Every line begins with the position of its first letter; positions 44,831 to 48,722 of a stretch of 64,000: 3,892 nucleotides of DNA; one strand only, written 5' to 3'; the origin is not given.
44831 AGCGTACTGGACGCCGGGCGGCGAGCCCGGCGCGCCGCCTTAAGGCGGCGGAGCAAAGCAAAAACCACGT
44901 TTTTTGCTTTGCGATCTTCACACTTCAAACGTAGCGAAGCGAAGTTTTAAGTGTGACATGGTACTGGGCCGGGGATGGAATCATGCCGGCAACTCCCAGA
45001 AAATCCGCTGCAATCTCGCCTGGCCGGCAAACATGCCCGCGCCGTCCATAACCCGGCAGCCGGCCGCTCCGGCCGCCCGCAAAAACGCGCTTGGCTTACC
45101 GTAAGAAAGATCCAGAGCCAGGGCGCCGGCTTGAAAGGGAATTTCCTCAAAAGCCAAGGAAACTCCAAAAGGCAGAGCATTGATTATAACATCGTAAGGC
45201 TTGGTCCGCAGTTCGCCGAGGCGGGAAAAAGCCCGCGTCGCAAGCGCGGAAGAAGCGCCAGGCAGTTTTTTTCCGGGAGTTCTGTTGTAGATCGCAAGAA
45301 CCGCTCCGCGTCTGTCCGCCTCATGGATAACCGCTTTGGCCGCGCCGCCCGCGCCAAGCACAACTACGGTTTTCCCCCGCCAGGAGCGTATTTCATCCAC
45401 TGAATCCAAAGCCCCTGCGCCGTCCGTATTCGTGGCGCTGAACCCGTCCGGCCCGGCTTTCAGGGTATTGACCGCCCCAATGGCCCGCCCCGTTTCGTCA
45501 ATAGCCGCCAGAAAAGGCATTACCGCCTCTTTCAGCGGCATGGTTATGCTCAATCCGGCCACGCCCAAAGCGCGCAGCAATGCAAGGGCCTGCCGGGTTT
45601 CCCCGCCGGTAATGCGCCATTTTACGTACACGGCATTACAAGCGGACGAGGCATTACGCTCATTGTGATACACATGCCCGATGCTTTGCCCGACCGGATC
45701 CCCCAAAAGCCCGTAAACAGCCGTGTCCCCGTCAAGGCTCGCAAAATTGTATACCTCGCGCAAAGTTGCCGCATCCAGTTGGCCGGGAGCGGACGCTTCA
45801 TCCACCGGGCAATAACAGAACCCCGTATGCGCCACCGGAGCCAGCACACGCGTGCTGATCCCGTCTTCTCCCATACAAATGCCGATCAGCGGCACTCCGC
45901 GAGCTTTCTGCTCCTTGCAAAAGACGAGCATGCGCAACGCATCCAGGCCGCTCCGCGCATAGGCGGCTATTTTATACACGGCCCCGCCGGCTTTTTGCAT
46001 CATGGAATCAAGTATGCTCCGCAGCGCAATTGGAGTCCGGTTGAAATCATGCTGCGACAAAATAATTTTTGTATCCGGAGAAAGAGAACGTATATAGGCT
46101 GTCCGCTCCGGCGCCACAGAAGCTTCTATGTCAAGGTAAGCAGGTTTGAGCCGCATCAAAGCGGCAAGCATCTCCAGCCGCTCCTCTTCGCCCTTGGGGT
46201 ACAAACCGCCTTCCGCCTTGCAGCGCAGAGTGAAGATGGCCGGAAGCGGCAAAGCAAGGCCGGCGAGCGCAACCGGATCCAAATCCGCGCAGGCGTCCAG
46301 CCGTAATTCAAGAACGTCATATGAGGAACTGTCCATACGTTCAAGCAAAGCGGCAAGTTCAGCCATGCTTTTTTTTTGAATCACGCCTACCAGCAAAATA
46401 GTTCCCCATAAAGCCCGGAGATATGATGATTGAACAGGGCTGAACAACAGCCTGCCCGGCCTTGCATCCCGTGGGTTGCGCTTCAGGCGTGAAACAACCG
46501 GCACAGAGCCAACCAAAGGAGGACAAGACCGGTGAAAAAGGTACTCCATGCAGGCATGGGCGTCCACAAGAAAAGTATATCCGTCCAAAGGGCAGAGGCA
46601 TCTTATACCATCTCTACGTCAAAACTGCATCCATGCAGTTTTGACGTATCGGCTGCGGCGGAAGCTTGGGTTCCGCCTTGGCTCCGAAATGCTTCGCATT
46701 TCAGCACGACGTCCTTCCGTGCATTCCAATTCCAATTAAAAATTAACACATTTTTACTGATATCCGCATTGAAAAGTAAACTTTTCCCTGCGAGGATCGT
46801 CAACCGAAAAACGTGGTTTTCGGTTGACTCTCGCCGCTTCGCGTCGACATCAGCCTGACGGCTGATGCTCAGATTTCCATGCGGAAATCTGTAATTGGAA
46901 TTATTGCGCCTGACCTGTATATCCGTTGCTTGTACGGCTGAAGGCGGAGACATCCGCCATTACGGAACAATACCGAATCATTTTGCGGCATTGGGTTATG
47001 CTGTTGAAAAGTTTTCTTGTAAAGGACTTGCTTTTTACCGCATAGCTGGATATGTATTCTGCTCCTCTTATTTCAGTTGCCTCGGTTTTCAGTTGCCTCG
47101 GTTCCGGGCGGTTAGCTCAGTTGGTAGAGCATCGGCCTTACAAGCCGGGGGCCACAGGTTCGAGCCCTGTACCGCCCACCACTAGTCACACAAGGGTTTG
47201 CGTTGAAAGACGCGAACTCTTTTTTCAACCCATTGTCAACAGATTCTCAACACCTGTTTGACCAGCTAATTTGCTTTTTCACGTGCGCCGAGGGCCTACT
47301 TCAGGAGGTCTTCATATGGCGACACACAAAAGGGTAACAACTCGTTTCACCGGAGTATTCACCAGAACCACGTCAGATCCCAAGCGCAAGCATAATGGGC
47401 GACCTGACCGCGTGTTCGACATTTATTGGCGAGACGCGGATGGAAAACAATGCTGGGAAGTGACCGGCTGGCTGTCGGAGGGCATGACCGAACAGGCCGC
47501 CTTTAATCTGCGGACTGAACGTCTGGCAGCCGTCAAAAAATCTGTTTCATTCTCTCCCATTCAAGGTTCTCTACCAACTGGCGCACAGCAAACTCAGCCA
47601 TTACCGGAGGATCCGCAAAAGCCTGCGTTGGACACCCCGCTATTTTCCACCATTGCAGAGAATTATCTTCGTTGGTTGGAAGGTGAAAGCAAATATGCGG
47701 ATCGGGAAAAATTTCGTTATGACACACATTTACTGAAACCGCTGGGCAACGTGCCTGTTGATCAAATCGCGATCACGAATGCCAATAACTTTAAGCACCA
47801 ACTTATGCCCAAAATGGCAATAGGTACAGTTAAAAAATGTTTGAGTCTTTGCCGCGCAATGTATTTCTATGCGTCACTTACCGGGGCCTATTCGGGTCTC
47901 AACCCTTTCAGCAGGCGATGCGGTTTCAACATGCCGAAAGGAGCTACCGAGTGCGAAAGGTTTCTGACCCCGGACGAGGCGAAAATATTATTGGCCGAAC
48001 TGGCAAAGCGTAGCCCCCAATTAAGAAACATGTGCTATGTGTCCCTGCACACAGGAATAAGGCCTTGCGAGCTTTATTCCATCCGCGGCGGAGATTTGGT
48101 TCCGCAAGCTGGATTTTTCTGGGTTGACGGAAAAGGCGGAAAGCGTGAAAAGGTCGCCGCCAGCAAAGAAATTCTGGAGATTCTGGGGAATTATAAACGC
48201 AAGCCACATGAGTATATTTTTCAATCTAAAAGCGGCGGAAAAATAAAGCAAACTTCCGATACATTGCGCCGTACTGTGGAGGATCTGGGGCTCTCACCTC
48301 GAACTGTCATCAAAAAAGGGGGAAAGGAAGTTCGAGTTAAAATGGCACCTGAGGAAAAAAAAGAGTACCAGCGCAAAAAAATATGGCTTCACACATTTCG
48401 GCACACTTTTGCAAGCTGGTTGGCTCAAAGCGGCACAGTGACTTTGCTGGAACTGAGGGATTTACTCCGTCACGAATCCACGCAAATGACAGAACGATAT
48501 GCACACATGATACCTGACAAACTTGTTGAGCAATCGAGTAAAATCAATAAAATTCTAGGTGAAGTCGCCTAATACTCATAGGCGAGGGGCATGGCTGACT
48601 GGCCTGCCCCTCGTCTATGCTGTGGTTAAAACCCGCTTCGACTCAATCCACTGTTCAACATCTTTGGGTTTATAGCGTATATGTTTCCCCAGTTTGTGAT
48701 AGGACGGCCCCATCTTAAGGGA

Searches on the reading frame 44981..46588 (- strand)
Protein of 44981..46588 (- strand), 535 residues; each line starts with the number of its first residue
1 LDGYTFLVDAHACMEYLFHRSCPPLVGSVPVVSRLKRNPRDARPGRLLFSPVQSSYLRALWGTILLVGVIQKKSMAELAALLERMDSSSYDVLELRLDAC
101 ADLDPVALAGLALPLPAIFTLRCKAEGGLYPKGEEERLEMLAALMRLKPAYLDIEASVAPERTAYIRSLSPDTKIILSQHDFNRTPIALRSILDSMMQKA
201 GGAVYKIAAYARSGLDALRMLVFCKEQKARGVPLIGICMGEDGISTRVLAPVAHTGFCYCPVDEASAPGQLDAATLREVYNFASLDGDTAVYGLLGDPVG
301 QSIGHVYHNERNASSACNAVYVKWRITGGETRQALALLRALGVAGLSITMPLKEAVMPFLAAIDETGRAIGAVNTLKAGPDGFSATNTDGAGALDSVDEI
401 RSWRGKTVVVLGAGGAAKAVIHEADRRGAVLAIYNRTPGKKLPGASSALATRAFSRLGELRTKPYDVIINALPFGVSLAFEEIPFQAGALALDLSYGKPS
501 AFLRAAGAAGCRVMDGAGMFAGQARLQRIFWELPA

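Call 35: search_protein_families(library=pfam, proteins=[window:44981-46588:-])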
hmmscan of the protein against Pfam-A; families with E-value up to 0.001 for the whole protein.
window:44981-46588:- (535 aa): 2 families
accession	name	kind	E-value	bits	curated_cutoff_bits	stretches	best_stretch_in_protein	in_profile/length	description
PF01487.21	DHquinase_I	-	3.2e-40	139.1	22.2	1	71-280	5-230/230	Type I 3-dehydroquinase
PF08501.16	Shikimate_dh_N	-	1.3e-17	64.2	27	1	294-376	1-83/83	Shikimate dehydrogenase substrate binding domain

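Call 83: find_homologous_proteins(query=window:44981-46588:-, max_evalue=1e-80)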
Query window:44981-46588:- (535 aa): 66 proteins with E <= 1e-80 among 8000 candidates.
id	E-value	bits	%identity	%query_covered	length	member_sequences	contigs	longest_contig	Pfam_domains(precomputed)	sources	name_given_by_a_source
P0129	0.0e+0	1168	100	99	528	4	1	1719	PF08501.17,PF01487.23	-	-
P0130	1.6e-269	913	89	86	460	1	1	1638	PF08501.17,PF01487.23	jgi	jgi:3-dehydroquinate dehydratase/shikimate dehydrogenase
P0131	2.4e-191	655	62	88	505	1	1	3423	PF08501.17,PF01487.23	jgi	jgi:3-dehydroquinate dehydratase/shikimate dehydrogenase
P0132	2.9e-177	608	63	87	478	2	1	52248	PF08501.17,PF01487.23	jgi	jgi:3-dehydroquinate dehydratase/shikimate dehydrogenase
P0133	3.1e-173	595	61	88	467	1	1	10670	PF08501.17,PF01487.23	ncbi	-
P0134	2.4e-169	582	58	88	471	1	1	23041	PF08501.17,PF01487.23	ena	-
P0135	1.6e-167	576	57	88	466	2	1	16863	PF08501.17,PF01487.23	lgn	-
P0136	4.4e-165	568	57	88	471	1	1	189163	PF08501.17,PF01487.23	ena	-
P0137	2.5e-163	562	57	88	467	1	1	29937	PF08501.17,PF01487.23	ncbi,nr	ncbi:shikimate dehydrogenase (NADP(+)) [Deltaproteobacteria bacterium]|nr:shikimate dehydrogenase (N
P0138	2.4e-159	549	55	87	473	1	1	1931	PF08501.17,PF01487.23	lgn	-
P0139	3.3e-159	549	56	88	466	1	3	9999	PF08501.17,PF01487.23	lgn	-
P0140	2.3e-158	546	55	87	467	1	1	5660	PF08501.17,PF01487.23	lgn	-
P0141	1.6e-157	543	55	88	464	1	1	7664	PF08501.17,PF01487.23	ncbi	-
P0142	4.6e-156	538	55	88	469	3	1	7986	PF08501.17,PF01487.23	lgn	-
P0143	4.0e-154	532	56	87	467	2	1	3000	PF08501.17,PF01487.23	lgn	-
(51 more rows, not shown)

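Call 84: find_encoding_contigs(protein=P0130, flank=6000, max_places=3)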
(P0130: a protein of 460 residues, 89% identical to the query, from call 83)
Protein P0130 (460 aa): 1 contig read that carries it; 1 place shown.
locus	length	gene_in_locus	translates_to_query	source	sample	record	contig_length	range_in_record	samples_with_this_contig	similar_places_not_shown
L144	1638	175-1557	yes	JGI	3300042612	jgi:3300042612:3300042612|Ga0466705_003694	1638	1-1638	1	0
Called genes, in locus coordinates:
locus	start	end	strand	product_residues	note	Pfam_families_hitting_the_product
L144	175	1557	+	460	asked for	PF01487:DHquinase_I, PF08501:Shikimate_dh_N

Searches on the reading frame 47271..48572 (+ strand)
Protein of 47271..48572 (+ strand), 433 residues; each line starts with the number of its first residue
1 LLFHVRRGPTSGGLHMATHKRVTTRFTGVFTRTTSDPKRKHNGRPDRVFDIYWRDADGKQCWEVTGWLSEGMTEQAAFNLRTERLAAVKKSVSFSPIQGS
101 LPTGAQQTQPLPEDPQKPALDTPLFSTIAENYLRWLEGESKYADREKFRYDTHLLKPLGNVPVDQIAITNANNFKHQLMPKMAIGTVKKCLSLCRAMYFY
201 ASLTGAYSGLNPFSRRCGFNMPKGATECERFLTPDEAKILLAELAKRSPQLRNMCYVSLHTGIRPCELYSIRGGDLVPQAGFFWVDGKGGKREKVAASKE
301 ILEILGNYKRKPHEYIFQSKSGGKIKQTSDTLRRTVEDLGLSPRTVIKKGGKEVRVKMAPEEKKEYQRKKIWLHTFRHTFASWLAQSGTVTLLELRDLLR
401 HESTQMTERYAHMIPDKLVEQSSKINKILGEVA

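Call 35: search_protein_families(library=pfam, proteins=[window:47271-48572:+])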
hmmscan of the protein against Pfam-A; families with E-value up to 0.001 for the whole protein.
window:47271-48572:+ (433 aa): 1 family
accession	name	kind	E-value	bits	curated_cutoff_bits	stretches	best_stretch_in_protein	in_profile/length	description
PF00589.27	Phage_integrase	-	7.5e-19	68.6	27.1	1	231-413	2-168/172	Phage integrase family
